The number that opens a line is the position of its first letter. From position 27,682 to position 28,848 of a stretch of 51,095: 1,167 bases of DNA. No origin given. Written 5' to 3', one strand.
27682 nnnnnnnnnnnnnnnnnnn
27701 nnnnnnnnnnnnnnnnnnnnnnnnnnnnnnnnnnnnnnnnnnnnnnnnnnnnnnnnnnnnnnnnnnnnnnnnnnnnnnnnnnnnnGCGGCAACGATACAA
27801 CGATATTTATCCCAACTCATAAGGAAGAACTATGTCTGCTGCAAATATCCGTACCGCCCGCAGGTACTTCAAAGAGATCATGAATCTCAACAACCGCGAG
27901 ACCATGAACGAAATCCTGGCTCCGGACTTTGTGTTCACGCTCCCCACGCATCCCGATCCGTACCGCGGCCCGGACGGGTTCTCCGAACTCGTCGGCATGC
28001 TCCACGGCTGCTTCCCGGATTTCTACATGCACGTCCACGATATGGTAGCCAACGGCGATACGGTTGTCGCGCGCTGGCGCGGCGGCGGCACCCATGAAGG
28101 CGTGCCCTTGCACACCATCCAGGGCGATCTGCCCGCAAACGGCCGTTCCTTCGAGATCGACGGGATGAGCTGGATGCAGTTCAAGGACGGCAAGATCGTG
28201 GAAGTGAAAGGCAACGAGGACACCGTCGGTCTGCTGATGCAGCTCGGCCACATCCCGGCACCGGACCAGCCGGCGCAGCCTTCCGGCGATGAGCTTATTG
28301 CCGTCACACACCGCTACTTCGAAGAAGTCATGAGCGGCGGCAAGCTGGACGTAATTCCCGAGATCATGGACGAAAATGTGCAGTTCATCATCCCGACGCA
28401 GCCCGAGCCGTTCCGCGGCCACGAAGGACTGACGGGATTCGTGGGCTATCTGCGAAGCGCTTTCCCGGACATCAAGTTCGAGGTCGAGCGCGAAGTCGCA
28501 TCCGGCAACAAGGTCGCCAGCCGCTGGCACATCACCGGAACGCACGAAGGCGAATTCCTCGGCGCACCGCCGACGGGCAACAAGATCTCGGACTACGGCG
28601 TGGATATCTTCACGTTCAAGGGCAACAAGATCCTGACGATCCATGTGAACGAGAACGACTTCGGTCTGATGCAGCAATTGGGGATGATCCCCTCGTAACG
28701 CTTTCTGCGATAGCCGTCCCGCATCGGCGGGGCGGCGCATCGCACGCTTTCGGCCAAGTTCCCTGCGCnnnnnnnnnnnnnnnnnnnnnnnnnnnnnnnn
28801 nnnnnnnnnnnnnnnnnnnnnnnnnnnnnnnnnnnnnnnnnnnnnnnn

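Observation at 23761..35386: Twelve-kb gene set saturated with NTF2/SnoaL-fold proteins and carrying its own porin: an uncharacterised pathway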

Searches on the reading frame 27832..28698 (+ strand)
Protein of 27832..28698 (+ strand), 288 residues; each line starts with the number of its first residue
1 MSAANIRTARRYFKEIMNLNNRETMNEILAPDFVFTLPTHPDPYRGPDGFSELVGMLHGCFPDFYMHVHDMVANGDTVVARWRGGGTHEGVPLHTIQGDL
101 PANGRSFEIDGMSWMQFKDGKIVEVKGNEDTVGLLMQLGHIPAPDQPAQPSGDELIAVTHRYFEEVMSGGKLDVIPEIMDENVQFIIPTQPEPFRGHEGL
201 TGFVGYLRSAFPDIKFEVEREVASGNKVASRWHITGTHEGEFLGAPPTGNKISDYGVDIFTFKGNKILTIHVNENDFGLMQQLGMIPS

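Call 4: search_protein_families(library=pfam, proteins=[window:27832-28698:+], max_evalue=0.01)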
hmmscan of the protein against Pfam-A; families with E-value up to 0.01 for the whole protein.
window:27832-28698:+ (288 aa): 2 families
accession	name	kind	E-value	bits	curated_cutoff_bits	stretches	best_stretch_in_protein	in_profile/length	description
PF07366.18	SnoaL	-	2.9e-56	189.2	28.4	2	159-283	3-126/126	SnoaL-like polyketide cyclase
PF12680.13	SnoaL_2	-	7e-45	152.3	27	2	10-125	2-102/102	SnoaL-like domain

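Call 8: find_homologous_proteins(query=window:27832-28698:+)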
Query window:27832-28698:+ (288 aa): 387 proteins with E <= 0.001 among 767 candidates; the best 120 are listed.
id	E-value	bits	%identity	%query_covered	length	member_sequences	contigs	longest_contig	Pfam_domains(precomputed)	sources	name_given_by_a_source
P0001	1.7e-197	672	100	100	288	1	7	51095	PF07366.19,PF12680.14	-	-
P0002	5.0e-151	520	79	100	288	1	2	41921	PF07366.19,PF12680.14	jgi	jgi:steroid delta-isomerase-like uncharacterized protein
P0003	8.9e-151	519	78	99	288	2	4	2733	PF07366.19,PF12680.14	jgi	-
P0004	6.1e-149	513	78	97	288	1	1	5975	PF07366.19,PF12680.14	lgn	-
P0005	3.8e-133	461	70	100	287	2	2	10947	PF07366.19,PF12680.14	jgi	-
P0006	1.6e-131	456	69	100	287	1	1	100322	PF07366.19,PF12680.14,PF14534.13,PF13474.13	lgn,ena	-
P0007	4.2e-131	454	69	97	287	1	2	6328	PF07366.19,PF12680.14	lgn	-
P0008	3.8e-130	451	67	99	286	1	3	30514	PF07366.19,PF12680.14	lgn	-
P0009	6.4e-130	451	66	100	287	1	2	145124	PF07366.19,PF12680.14,PF13474.13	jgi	jgi:steroid delta-isomerase-like uncharacterized protein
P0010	4.4e-128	445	69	99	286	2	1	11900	PF07366.19,PF12680.14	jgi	jgi:steroid delta-isomerase-like uncharacterized protein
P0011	1.9e-127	443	67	100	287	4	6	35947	PF07366.19,PF12680.14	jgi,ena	jgi:steroid delta-isomerase-like uncharacterized protein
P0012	1.5e-126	440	67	100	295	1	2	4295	PF07366.19,PF12680.14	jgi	jgi:steroid delta-isomerase-like uncharacterized protein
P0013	1.9e-126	439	67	99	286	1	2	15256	PF07366.19,PF12680.14,PF14534.13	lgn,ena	-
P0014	8.3e-126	437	64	100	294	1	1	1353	PF07366.19,PF12680.14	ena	-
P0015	2.0e-125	436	56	95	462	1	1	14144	PF07366.19,PF12680.14,PF14534.13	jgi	jgi:steroid delta-isomerase-like uncharacterized protein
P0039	8.1e-120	417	54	97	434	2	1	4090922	PF07366.19,PF12680.14,PF14534.13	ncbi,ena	-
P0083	2.1e-116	406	63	99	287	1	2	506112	PF07366.19,PF12680.14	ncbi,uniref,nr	ncbi:ester cyclase [Dyadobacter frigoris]|uniref:Ester cyclase n=1 Tax=Dyadobacter frigoris TaxID=25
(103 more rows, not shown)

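Call 9: find_encoding_contigs(protein=window:27832-28698:+, flank=10000, max_places=10)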
Protein window:27832-28698:+ (288 aa): 7 contigs read that carry it; 5 places shown.
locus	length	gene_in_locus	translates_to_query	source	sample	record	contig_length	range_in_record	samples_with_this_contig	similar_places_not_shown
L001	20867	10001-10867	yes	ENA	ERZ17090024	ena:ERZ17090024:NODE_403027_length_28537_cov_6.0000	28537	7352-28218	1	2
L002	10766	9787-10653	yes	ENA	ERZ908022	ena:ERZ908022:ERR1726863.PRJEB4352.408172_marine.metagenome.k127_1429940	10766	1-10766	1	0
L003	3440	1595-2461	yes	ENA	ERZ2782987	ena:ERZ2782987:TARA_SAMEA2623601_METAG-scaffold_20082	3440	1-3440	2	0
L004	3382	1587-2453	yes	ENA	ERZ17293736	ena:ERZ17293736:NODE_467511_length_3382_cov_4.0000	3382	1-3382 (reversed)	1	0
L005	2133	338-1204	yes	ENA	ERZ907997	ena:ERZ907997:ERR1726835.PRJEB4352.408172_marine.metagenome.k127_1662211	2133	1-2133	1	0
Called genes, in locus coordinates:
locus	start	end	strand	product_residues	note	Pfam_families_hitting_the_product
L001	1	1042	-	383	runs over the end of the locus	-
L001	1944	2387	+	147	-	-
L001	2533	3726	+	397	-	PF06772:LtrA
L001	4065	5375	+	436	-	PF13372:Alginate_exp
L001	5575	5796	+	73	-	-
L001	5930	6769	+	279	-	PF17124:ThiJ_like, PF01965:DJ-1_PfpI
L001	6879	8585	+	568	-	PF02776:TPP_enzyme_N, PF00205:TPP_enzyme_M, PF02775:TPP_enzyme_C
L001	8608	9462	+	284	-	PF01370:Epimerase (weak), PF02254:TrkA_N (faint), PF04321:RmlD_sub_bind (faint), PF05368:NmrA, PF13460:NAD_binding_10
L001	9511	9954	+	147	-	-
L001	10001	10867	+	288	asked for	PF07366:SnoaL, PF12680:SnoaL_2, PF07366:SnoaL, PF12680:SnoaL_2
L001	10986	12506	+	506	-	PF04966:OprB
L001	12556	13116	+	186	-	PF07366:SnoaL, PF12680:SnoaL_2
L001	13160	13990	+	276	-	PF12680:SnoaL_2, PF14534:DUF4440 (faint), PF12680:SnoaL_2 (weak)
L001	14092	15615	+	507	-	PF00732:GMC_oxred_N, PF00890:FAD_binding_2 (faint), PF01266:DAO (faint), PF05834:Lycopene_cycl (faint), PF05199:GMC_oxred_C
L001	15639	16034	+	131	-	PF12680:SnoaL_2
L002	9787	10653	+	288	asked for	PF07366:SnoaL, PF12680:SnoaL_2, PF07366:SnoaL, PF12680:SnoaL_2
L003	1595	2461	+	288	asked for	PF07366:SnoaL, PF12680:SnoaL_2, PF07366:SnoaL, PF12680:SnoaL_2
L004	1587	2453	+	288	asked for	PF07366:SnoaL, PF12680:SnoaL_2, PF07366:SnoaL, PF12680:SnoaL_2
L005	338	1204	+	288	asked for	PF07366:SnoaL, PF12680:SnoaL_2, PF07366:SnoaL, PF12680:SnoaL_2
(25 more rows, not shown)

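Call 10: find_encoding_contigs(protein=P0002, flank=10000, max_places=3)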
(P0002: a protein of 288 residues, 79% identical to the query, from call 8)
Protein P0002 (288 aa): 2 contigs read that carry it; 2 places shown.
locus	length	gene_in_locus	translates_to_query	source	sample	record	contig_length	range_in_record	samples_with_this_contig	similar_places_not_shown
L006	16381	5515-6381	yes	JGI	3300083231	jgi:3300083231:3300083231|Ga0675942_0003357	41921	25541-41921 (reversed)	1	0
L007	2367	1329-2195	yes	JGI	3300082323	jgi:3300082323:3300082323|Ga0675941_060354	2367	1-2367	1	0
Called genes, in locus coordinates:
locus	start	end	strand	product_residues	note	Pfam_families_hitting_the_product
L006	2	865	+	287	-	?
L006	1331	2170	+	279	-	PF17124:ThiJ_like, PF01965:DJ-1_PfpI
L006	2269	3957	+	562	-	PF02776:TPP_enzyme_N, PF00205:TPP_enzyme_M, PF02775:TPP_enzyme_C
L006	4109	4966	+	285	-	PF01370:Epimerase, PF02254:TrkA_N (weak), PF03435:Sacchrp_dh_NADP (weak), PF04321:RmlD_sub_bind (faint), PF05368:NmrA, PF13460:NAD_binding_10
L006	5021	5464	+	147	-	-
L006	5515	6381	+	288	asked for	PF07366:SnoaL, PF12680:SnoaL_2, PF07366:SnoaL, PF12680:SnoaL_2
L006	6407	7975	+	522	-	PF04966:OprB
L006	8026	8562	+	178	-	PF07366:SnoaL, PF12680:SnoaL_2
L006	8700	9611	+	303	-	PF07366:SnoaL, PF12680:SnoaL_2, PF14534:DUF4440 (weak), PF07366:SnoaL, PF12680:SnoaL_2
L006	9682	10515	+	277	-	PF12680:SnoaL_2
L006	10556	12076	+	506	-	PF00732:GMC_oxred_N, PF05199:GMC_oxred_C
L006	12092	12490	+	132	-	PF12680:SnoaL_2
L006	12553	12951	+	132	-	PF12680:SnoaL_2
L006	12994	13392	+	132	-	PF12680:SnoaL_2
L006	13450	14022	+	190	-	PF01965:DJ-1_PfpI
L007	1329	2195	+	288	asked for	PF07366:SnoaL, PF12680:SnoaL_2, PF07366:SnoaL, PF12680:SnoaL_2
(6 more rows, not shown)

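Call 11: find_encoding_contigs(protein=P0009, flank=10000, max_places=3)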
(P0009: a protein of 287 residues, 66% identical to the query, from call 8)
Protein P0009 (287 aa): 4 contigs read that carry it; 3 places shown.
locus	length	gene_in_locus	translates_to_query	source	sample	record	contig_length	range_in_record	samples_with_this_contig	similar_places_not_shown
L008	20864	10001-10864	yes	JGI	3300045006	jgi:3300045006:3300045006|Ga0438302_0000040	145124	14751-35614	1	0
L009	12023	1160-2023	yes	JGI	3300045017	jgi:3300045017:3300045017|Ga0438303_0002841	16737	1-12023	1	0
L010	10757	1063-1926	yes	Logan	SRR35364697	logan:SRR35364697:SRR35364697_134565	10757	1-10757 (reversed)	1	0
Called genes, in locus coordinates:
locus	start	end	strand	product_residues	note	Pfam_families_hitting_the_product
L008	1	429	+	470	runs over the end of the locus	PF00919:UPF0004, PF04055:Radical_SAM, PF01938:TRAM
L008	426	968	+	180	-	-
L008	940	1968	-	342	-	PF00515:TPR_1 (faint), PF07719:TPR_2 (faint), PF13414:TPR_11 (faint), PF13428:TPR_14 (faint), PF13432:TPR_16 (faint), PF14559:TPR_19 (faint), PF23914:TPR_CcmH_CycH (faint)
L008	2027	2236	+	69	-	-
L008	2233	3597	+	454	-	-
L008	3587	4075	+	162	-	-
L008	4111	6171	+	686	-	PF07929:PRiA4_ORF3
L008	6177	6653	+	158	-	-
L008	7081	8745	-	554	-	PF02463:SMC_N, PF13476:AAA_23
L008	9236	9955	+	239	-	-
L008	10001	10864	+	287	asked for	PF07366:SnoaL, PF12680:SnoaL_2, PF13474:SnoaL_3 (faint), PF07366:SnoaL, PF12680:SnoaL_2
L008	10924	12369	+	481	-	PF07366:SnoaL, PF12680:SnoaL_2, PF07366:SnoaL, PF12680:SnoaL_2, PF07366:SnoaL, PF12680:SnoaL_2 (weak)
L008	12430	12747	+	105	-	PF02426:MIase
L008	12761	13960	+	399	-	PF00465:Fe-ADH, PF13685:Fe-ADH_2 (weak), PF25137:ADH_Fe_C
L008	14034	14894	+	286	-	-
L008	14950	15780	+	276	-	PF17124:ThiJ_like, PF01965:DJ-1_PfpI (weak)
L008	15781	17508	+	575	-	PF02776:TPP_enzyme_N, PF00205:TPP_enzyme_M, PF02775:TPP_enzyme_C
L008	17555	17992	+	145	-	-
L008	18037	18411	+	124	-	PF12680:SnoaL_2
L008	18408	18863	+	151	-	PF00903:Glyoxalase, PF13669:Glyoxalase_4 (weak)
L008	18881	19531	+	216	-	PF06736:TMEM175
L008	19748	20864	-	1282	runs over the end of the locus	-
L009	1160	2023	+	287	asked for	PF07366:SnoaL, PF12680:SnoaL_2, PF13474:SnoaL_3 (faint), PF07366:SnoaL, PF12680:SnoaL_2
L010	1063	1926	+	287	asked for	PF07366:SnoaL, PF12680:SnoaL_2, PF13474:SnoaL_3 (faint), PF07366:SnoaL, PF12680:SnoaL_2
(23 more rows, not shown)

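Call 12: search_protein_families(library=ncbifam, proteins=[window:27832-28698:+], max_evalue=0.001)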
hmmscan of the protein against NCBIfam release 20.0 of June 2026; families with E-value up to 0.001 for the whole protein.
window:27832-28698:+ (288 aa): 2 families
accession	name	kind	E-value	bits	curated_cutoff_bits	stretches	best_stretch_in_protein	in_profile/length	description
TIGR02096.1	TIGR02096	subfamily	7e-26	91.1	97.1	2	13-139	7-129/129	ketosteroid isomerase-related protein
NF033407.1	SnoaL_meth_ester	subfamily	1.2e-13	51.1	200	2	5-145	4-138/144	SnoaL/DnrD family polyketide biosynthesis methyl ester cyclase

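Call 14: find_encoding_contigs(protein=P0083, flank=10000, max_places=2)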
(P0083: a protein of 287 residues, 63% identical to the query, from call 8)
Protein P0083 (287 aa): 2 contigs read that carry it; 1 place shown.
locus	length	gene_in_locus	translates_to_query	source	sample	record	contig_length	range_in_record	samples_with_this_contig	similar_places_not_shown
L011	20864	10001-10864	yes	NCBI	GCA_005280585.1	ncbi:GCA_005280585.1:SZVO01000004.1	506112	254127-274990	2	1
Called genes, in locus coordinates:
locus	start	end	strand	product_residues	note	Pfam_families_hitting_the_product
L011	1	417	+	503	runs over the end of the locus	PF07394:DUF1501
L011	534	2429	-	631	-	PF00999:Na_H_Exchanger, PF02254:TrkA_N, PF27452:KefB_C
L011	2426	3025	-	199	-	PF02525:Flavodoxin_2, PF03358:FMN_red (weak)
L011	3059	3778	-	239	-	PF18599:LCIB_C_CA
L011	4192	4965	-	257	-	PF00072:Response_reg, PF04397:LytTR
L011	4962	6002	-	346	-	PF06580:His_kinase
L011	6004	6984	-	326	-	-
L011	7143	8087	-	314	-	-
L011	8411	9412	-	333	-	PF25539:Bestrophin_2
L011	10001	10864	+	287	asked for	PF07366:SnoaL, PF12680:SnoaL_2, PF07366:SnoaL, PF12680:SnoaL_2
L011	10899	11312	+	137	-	PF07366:SnoaL, PF12680:SnoaL_2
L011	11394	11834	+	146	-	PF07366:SnoaL, PF12680:SnoaL_2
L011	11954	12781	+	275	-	PF17124:ThiJ_like, PF01965:DJ-1_PfpI (weak)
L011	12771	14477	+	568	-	PF02776:TPP_enzyme_N, PF00205:TPP_enzyme_M, PF02775:TPP_enzyme_C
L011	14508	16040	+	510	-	PF00732:GMC_oxred_N, PF05199:GMC_oxred_C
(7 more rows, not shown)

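Call 15: find_encoding_contigs(protein=P0039, flank=10000, max_places=2)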
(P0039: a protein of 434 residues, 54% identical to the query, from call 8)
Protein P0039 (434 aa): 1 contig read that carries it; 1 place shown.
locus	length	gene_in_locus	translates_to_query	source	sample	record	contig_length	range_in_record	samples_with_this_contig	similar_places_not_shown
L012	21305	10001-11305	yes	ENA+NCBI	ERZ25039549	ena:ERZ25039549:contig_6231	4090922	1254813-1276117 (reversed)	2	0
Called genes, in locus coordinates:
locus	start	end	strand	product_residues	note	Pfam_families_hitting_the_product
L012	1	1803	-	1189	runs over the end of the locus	PF03781:FGE-sulfatase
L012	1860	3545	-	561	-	PF03422:CBM_6 (faint), PF14347:DUF4399, PF08308:PEGA (faint), PF14347:DUF4399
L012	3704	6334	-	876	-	PF19974:TCAD9, PF01636:APH (weak), PF03781:FGE-sulfatase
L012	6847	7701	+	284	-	PF17124:ThiJ_like, PF01965:DJ-1_PfpI (weak)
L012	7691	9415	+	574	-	PF02776:TPP_enzyme_N, PF00205:TPP_enzyme_M, PF02775:TPP_enzyme_C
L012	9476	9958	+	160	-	-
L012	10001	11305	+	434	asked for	PF07366:SnoaL, PF12680:SnoaL_2, PF14534:DUF4440 (faint), PF07366:SnoaL, PF12680:SnoaL_2, PF07366:SnoaL, PF12680:SnoaL_2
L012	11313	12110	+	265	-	PF12680:SnoaL_2 (faint)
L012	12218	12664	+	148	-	PF07366:SnoaL, PF12680:SnoaL_2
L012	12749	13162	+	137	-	PF07366:SnoaL, PF12680:SnoaL_2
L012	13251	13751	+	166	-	PF06821:Ser_hydrolase, PF12697:Abhydrolase_6 (weak), PF12146:Hydrolase_4 (faint)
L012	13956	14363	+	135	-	PF07366:SnoaL, PF12680:SnoaL_2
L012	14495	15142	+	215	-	-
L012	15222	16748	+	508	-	PF00732:GMC_oxred_N, PF01266:DAO (weak), PF05199:GMC_oxred_C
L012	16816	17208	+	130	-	PF12680:SnoaL_2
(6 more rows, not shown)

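Call 19: search_solved_structures(query=window:27832-28698:+, max_evalue=0.001)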
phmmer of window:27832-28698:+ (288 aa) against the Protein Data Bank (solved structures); distinct sequences matched with E-value up to 0.001: 14.
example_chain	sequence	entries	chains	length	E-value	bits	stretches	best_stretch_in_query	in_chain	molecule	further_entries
4lgq_A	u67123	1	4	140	8.4e-12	47.9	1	9-138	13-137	Putative polyketide cyclase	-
6hnn_A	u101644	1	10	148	1e-10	44.4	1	15-139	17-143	Putative polyketide cyclase IdmH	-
3f9s_A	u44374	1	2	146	4e-10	42.4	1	161-283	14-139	putative polyketide cyclase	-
2gey_A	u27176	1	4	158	1.4e-09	40.7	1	209-287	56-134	AclR protein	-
8ysb_A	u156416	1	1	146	8.6e-09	38.1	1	209-288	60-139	Predicted ester cyclase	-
3k0z_A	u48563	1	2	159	1e-07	34.5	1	148-286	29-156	Putative polyketide cyclase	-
6hnl_A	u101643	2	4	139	1.4e-07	34.1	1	15-139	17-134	Putative polyketide cyclase IdmH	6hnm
3kkg_A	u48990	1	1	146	2.8e-07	33.1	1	169-271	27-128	Putative SnoaL-like polyketide cyclase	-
5x7l_A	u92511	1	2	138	1.3e-06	30.9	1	190-287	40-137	TsrD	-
8r2b_A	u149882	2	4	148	2.2e-06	30.2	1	208-287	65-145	SnoL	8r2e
2gex_A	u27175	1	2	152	2.4e-06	30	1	208-287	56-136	SnoL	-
8kaa_A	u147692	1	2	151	2.7e-06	29.9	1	175-268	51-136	ester cyclase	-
8r20_A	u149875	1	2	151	5.2e-06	28.9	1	209-287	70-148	Hydroxylase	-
1sjw_A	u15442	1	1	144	0.00099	21.4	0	16-146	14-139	nogalonic acid methyl ester cyclase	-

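Call 22: find_related_loci(query=A1, collection=genome_contigs, flank=10000)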
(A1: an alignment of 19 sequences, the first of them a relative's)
Query A1 (288 aa) in genome_contigs; peptide patterns used: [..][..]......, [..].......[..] (x = any residue, [..] = any of these).
71 stretches matched a pattern; 46 encode a relative of the query (tblastn E <= 1e-3); 45 distinct loci.
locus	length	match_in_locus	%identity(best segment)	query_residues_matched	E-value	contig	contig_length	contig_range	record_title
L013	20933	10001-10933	78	2-288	5e-154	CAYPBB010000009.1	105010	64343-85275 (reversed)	MAG TPA_asm: uncultured Ectothiorhodospiraceae bacterium isolate binchicken_co190_449 genome assembly, contig: NODE_420_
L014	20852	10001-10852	64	4-288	3e-122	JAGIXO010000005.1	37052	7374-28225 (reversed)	Candidatus Electronema nielsenii isolate F5 contig5, whole genome shotgun sequence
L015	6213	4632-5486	63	4-288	2e-120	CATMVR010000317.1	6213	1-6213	MAG: uncultured Persicitalea sp. isolate SRR3960581_bin.6_MetaWRAP_v1.3_MAG genome assembly, contig: ERZ505222.2197, who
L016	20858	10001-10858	63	3-288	3e-120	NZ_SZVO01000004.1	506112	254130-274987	Dyadobacter frigoris strain AR-3-8 contig4, whole genome shotgun sequence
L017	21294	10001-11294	63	1-288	5e-120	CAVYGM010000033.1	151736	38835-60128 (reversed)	MAG: uncultured Cytophagales bacterium isolate MFD01275.bin.2.135 genome assembly, contig: contig_53753, whole genome sh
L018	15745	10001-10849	64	1-288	2e-119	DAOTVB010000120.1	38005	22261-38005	MAG TPA_asm: Chloroflexaceae bacterium isolate F7_114 k211_720186, whole genome shotgun sequence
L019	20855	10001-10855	63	4-288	2e-119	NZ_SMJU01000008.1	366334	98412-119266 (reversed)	Arundinibacter roseus strain DMA-K-7a NODE_8_length_366334_cov_36.887105, whole genome shotgun sequence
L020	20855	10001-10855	64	4-288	5e-119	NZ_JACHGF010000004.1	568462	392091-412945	Rhabdobacter roseus strain DSM 105074 Ga0415339_04, whole genome shotgun sequence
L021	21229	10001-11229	62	4-288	6e-119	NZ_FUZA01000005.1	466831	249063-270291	Dyadobacter psychrophilus strain DSM 22270, whole genome shotgun sequence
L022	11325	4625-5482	63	5-286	3e-118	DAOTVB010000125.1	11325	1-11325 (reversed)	MAG TPA_asm: Chloroflexaceae bacterium isolate F7_114 k211_944063, whole genome shotgun sequence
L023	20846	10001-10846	63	1-288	2e-118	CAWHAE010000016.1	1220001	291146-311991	MAG: uncultured bacterium isolate MFD01476.bin.2.180 genome assembly, contig: contig_56912, whole genome shotgun sequenc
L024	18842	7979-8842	62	2-288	4e-118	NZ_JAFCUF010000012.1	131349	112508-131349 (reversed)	Hymenobacter sp. B1770 NODE_12_length_131349_cov_145.293337, whole genome shotgun sequence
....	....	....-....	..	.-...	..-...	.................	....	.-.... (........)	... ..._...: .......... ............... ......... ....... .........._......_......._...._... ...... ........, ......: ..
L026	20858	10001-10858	63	4-288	6e-118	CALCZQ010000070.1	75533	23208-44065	MAG TPA_asm: uncultured Emticicia sp. isolate SRR6231140_bin.107_CONCOCT_v1.1_MAG genome assembly, contig: ERZ650263.144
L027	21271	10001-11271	62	4-288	1e-117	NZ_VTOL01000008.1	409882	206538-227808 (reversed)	Dyadobacter sp. 3J3 NODE_8, whole genome shotgun sequence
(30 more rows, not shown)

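Call 87: predict_structure(alignment_id=A1)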
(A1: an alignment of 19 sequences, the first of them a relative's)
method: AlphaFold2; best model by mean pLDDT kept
length: 288 residues; sequences in the alignment: 19
mean_pLDDT: 89.4   pTM: 0.53
mean pLDDT of the five models: 89.4, 88.4, 88.3, 87.9, 87.5
residues with pLDDT >= 90: 172; 70-90: 106; 50-70: 10; < 50: 0
segments of 3 or more residues with pLDDT < 50: none
pLDDT, mean of each block of 10 residues (from residue 1): 89 97 97 84 90 94 93 84 94 82 91 92 89 82 69 94 97 97 84 87 95 94 84 94 92 90 92 81 82
secondary structure, 60 per line:
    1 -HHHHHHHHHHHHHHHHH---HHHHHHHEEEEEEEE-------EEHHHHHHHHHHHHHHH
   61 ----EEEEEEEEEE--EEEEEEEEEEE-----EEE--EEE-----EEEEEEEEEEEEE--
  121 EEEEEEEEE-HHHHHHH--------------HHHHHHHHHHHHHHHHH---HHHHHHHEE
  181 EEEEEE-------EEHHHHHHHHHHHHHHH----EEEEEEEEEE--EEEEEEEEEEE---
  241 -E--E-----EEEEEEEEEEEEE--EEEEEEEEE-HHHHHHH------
elements in order: H2-18 H22-28 E29-36 H46-60 E65-74 E77-87 E93-95 E98-100 E106-118 E121-129 H131-137 H152-168 H172-178 E179-186 H196-210 E215-224 E227-237 E251-263 E266-274 H276-282
